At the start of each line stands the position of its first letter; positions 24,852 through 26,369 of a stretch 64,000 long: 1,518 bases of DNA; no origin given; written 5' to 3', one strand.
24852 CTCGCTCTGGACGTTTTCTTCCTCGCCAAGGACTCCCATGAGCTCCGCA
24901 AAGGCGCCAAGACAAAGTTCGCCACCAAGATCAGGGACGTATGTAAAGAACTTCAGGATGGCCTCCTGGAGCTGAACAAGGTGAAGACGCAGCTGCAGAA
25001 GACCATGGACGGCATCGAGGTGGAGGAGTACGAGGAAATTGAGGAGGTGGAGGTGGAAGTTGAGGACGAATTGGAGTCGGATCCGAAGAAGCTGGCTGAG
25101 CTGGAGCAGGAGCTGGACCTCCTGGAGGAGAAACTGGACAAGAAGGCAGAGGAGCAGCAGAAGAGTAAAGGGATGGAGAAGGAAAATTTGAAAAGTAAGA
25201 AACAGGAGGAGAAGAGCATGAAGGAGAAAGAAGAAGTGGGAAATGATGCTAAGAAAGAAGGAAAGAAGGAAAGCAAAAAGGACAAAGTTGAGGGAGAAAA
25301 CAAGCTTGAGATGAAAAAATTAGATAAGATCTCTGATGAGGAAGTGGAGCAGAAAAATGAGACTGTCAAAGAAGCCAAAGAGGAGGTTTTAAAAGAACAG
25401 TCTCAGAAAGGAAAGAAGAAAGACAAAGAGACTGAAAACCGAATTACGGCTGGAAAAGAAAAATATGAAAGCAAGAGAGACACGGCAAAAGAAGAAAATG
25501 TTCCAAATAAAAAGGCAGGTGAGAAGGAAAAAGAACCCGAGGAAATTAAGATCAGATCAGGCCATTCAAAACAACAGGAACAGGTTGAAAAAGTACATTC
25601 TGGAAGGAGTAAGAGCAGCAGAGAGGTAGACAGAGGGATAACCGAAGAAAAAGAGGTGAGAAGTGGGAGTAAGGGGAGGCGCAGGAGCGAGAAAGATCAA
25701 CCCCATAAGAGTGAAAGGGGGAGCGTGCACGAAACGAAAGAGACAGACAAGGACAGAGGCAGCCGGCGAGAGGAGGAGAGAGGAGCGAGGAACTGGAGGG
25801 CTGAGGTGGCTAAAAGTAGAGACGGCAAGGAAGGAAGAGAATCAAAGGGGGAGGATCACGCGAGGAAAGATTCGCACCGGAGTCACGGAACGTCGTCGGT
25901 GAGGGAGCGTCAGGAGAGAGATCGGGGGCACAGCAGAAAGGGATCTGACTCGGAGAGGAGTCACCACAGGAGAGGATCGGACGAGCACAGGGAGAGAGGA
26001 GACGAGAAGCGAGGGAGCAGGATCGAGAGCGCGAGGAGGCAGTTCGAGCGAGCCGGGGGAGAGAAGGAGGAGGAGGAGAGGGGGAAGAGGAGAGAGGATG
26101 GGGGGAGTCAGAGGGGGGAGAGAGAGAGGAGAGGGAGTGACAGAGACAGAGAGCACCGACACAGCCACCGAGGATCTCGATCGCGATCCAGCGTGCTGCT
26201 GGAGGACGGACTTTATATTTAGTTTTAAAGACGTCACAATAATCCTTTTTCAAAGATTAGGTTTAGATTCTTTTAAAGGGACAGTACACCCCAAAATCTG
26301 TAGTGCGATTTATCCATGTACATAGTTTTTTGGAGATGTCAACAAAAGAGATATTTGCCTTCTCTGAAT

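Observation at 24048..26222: ApoL domain fused to an atypical ~430-aa charged tail: E/K-rich coiled-coil-like segment, then an R/S/D/E/G/H-rich RS-like segment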

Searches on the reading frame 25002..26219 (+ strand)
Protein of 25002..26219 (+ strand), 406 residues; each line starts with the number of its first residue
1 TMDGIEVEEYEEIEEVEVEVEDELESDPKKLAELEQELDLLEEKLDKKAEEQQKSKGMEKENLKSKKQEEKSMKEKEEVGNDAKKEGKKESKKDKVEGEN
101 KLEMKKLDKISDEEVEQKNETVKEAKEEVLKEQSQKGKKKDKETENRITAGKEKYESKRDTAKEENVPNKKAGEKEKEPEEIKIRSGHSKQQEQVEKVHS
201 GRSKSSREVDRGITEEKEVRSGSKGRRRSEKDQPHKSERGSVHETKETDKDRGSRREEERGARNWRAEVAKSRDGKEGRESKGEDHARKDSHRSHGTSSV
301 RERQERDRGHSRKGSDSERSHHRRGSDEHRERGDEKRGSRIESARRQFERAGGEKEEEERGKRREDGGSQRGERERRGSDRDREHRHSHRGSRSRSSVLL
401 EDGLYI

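Call 43: search_solved_structures(query=window:25002-26219:+, max_evalue=1)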
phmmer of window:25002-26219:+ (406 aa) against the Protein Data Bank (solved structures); distinct sequences matched with E-value up to 1: 0.

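Call 54: search_protein_representatives(alignment_id=A2)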
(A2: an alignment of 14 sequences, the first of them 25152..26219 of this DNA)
Query: 14 sequences, 385 profile positions. Proteins with E-value up to 0.001 (for the whole library): 23; up to 1e-10: 18; up to 1e-30: 9. The best 23 are listed.
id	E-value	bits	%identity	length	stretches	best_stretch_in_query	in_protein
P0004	3.8e-93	329.1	-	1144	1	2-385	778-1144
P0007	8.0e-79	282.0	-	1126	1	1-385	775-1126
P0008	5.5e-78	279.3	-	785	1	1-385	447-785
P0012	4.9e-76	272.8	-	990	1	2-385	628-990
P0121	1.0e-72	261.9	-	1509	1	3-385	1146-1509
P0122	1.1e-69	251.9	-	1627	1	1-385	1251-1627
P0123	2.5e-65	237.6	-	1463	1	4-385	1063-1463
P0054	1.4e-64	235.1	-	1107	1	1-385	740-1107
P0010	5.5e-53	197.0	-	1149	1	1-385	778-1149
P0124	1.5e-26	109.9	-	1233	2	3-261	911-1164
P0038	6.1e-22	94.8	-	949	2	181-381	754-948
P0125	7.4e-22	94.5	-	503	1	4-385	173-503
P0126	8.4e-21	91.0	-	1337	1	8-385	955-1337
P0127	1.6e-18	83.5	-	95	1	290-385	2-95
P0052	8.1e-15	71.3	-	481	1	3-205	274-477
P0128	7.2e-14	68.2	-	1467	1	20-385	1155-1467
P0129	5.5e-11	58.7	-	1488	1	3-385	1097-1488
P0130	9.6e-11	57.9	-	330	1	11-178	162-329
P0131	4.4e-08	49.1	-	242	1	135-385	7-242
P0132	4.8e-06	42.4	-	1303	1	8-385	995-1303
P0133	9.4e-06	41.5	-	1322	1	9-236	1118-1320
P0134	1.3e-05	41.0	-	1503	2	4-192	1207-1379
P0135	4.3e-05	39.3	-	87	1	300-385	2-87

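Call 55: search_protein_families(library=pfam, proteins=[P0121, P0122, P0123, P0124, P0126, P0128], max_evalue=0.001)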
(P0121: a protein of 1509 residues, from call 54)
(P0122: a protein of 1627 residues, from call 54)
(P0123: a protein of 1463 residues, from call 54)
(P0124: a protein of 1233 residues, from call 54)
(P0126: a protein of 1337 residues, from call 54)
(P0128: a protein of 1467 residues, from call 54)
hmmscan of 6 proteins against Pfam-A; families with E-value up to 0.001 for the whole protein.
P0121 (1509 aa): 1 family
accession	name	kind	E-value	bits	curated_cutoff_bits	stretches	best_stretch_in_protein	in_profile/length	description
PF05461.16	ApoL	-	5.1e-33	115.2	25.9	1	834-1086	44-297/298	Apolipoprotein L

P0122 (1627 aa): 1 family
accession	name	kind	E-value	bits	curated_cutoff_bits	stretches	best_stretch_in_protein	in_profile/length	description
PF05461.16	ApoL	-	8.1e-31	108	25.9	1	941-1193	44-297/298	Apolipoprotein L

P0123 (1463 aa): 1 family
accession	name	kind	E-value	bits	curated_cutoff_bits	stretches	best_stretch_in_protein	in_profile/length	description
PF05461.16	ApoL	-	3.1e-29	102.8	25.9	1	753-1008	41-297/298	Apolipoprotein L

P0124 (1233 aa): 1 family
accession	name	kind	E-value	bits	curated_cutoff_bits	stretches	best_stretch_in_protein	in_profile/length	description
PF05461.16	ApoL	-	3e-32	112.7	25.9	1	610-864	42-297/298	Apolipoprotein L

P0126 (1337 aa): 1 family
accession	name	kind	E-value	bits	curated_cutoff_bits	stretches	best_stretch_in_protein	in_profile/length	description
PF05461.16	ApoL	-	1.1e-27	97.7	25.9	1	595-848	43-297/298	Apolipoprotein L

P0128 (1467 aa): 1 family
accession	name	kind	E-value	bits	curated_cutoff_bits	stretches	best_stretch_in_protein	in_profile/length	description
PF05461.16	ApoL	-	2.3e-31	109.8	25.9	1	870-1122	44-297/298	Apolipoprotein L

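Call 56: search_protein_families(library=pfam, proteins=[P0129, P0132, P0133, P0134, P0125, P0130, P0131, P0127, P0135], max_evalue=0.001)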
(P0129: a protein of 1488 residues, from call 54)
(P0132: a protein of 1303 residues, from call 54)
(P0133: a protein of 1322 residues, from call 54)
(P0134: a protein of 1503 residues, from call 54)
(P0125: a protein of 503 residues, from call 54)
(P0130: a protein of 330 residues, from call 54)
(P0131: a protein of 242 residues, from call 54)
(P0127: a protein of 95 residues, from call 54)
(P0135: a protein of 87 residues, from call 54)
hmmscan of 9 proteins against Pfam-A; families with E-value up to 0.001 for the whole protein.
P0129 (1488 aa): 1 family
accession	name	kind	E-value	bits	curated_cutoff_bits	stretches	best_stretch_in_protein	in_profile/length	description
PF05461.16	ApoL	-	5.5e-31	108.6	25.9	1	793-1046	43-297/298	Apolipoprotein L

P0132 (1303 aa): 1 family
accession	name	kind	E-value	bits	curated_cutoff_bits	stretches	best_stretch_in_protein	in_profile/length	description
PF05461.16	ApoL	-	5e-31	108.7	25.9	1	679-934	41-297/298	Apolipoprotein L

P0133 (1322 aa): 1 family
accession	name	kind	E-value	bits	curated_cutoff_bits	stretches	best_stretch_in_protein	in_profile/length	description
PF05461.16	ApoL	-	2.2e-32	113.2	25.9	1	809-1061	44-297/298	Apolipoprotein L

P0134 (1503 aa): 1 family
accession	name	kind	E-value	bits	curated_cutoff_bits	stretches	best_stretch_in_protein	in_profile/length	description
PF05461.16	ApoL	-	1.7e-32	113.5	25.9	1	907-1153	50-297/298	Apolipoprotein L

P0125 (503 aa): 1 family
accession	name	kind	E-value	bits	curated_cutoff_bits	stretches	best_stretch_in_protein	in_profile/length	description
PF05461.16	ApoL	-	7.9e-09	35.8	25.9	1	47-119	224-297/298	Apolipoprotein L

P0130 (330 aa): 1 family
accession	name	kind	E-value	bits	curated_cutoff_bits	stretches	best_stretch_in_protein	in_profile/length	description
PF05461.16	ApoL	-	3.5e-09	37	25.9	1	48-119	225-297/298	Apolipoprotein L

P0131 (242 aa): 0 families

P0127 (95 aa): 0 families

P0135 (87 aa): 0 families

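Call 57: list_cluster_members(proteins=[P0121, P0122, P0123, P0124, P0126, P0128, P0129, P0132, P0133, P0134])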
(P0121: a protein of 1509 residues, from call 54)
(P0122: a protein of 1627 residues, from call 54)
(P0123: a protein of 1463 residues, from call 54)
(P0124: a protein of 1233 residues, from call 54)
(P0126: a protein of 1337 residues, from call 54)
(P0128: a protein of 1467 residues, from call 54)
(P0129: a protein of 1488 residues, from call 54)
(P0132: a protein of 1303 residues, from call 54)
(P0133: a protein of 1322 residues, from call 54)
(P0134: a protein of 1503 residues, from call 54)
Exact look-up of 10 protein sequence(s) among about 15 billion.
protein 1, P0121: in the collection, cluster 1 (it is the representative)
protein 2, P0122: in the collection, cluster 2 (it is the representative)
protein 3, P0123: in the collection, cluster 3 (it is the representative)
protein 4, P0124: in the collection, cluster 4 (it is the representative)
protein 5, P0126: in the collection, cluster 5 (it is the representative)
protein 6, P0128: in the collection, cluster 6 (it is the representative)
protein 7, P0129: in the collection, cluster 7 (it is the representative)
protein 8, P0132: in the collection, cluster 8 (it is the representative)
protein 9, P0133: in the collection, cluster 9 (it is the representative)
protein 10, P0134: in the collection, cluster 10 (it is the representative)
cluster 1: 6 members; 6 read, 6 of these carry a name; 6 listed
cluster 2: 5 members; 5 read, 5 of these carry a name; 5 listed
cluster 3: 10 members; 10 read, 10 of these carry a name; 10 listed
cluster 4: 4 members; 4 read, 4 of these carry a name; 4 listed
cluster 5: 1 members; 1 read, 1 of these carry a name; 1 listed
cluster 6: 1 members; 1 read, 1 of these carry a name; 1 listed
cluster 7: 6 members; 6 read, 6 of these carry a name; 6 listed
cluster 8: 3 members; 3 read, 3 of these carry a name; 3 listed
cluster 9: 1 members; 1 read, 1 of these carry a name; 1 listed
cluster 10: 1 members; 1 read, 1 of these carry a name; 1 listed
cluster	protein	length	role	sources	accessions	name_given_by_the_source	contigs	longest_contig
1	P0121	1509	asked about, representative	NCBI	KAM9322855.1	uncharacterized protein KZ484_020930 isoform 2-T2 [Pholidichthys leucotaenia]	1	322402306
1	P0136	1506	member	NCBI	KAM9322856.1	uncharacterized protein KZ484_020930 isoform 3-T3 [Pholidichthys leucotaenia]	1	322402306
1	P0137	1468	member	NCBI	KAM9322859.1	uncharacterized protein KZ484_020930 isoform 6-T6 [Pholidichthys leucotaenia]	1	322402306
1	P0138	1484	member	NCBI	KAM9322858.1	uncharacterized protein KZ484_020930 isoform 5-T5 [Pholidichthys leucotaenia]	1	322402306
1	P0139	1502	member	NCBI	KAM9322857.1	uncharacterized protein KZ484_020930 isoform 4-T4 [Pholidichthys leucotaenia]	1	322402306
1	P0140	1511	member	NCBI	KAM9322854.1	uncharacterized protein KZ484_020930 isoform 1-T1 [Pholidichthys leucotaenia]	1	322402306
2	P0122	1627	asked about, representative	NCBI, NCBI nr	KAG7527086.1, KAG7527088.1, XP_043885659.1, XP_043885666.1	hypothetical protein JOB18_048920 [Solea senegalensis] | uncharacterized protein LOC122772061 isoform X1 [Solea senegalensis]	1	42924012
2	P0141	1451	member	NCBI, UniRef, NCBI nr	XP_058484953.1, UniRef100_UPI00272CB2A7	uncharacterized protein LOC131459287 isoform X7 [Solea solea] | uncharacterized protein LOC131459287 isoform X7 n=1 Tax=Solea solea TaxID=90069 ...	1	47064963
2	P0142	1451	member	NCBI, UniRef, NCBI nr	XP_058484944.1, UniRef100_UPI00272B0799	uncharacterized protein LOC131459287 isoform X6 [Solea solea] | uncharacterized protein LOC131459287 isoform X6 n=1 Tax=Solea solea TaxID=90069 ...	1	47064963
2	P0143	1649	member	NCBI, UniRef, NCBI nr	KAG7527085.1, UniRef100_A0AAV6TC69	microtubule-associated futsch isoform X1 [Solea senegalensis] | Microtubule-associated futsch isoform X1 n=3 Tax=Solea senegalensis TaxID=28829 ...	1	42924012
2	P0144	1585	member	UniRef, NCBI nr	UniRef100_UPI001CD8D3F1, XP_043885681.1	uncharacterized protein LOC122772061 isoform X3 n=1 Tax=Solea senegalensis TaxID=28829 ... | uncharacterized protein LOC122772061 isoform X3 [Solea senegalensis]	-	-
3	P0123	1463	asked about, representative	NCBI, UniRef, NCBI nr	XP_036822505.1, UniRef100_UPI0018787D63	uncharacterized protein LOC110508496 isoform X1 [Oncorhynchus mykiss] | uncharacterized protein LOC110508496 isoform X1 n=1 Tax=Oncorhynchus mykiss TaxID=8022 ...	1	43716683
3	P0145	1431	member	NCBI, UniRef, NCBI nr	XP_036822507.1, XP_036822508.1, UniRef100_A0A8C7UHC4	uncharacterized protein LOC110508496 isoform X3 [Oncorhynchus mykiss] | Si:rp71-1g18.13 n=1 Tax=Oncorhynchus mykiss TaxID=8022 RepID=A0A8C7UHC4_ONCMY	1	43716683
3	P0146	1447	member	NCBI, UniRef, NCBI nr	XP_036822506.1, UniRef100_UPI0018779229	uncharacterized protein LOC110508496 isoform X2 [Oncorhynchus mykiss] | uncharacterized protein LOC110508496 isoform X2 n=1 Tax=Oncorhynchus mykiss TaxID=8022 ...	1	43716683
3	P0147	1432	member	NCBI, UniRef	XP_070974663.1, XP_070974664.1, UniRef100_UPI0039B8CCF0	uncharacterized protein [Oncorhynchus clarkii lewisi] | uncharacterized protein isoform X1 n=1 Tax=Oncorhynchus clarkii lewisi TaxID=490388 ...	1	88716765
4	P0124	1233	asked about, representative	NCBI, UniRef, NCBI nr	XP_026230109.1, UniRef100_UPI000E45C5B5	uncharacterized protein LOC113171725 isoform X2 [Anabas testudineus] | uncharacterized protein LOC113171725 isoform X2 n=1 Tax=Anabas testudineus TaxID=64144 ...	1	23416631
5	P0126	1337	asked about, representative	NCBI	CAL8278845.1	unnamed protein product [Lota lota]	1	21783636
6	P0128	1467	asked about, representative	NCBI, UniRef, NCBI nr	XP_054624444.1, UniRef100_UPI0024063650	uncharacterized protein LOC129177386 [Dunckerocampus dactyliophorus] | uncharacterized protein LOC129177386 n=1 Tax=Dunckerocampus dactyliophorus TaxID=161453 ...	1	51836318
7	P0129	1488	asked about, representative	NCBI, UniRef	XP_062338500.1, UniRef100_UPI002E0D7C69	uncharacterized protein apold1a isoform X3 [Osmerus eperlanus] | uncharacterized protein apold1a isoform X3 n=1 Tax=Osmerus eperlanus TaxID=29151 ...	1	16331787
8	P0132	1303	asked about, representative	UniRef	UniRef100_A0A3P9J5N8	Si:rp71-1g18.13 n=1 Tax=Oryzias latipes TaxID=8090 RepID=A0A3P9J5N8_ORYLA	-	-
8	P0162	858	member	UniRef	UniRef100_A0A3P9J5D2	Si:rp71-1g18.13 n=1 Tax=Oryzias latipes TaxID=8090 RepID=A0A3P9J5D2_ORYLA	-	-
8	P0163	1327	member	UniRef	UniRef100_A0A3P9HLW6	Si:rp71-1g18.13 n=1 Tax=Oryzias latipes TaxID=8090 RepID=A0A3P9HLW6_ORYLA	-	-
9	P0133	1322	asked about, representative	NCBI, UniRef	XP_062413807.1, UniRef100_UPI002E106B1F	uncharacterized protein apold1a, partial [Pungitius pungitius] | uncharacterized protein apold1a n=1 Tax=Pungitius pungitius TaxID=134920 ...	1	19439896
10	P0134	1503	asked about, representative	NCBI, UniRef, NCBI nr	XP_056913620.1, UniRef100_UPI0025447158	titin homolog isoform X5 [Takifugu flavidus] | titin homolog isoform X5 n=1 Tax=Takifugu flavidus TaxID=433684 RepID=UPI0025447158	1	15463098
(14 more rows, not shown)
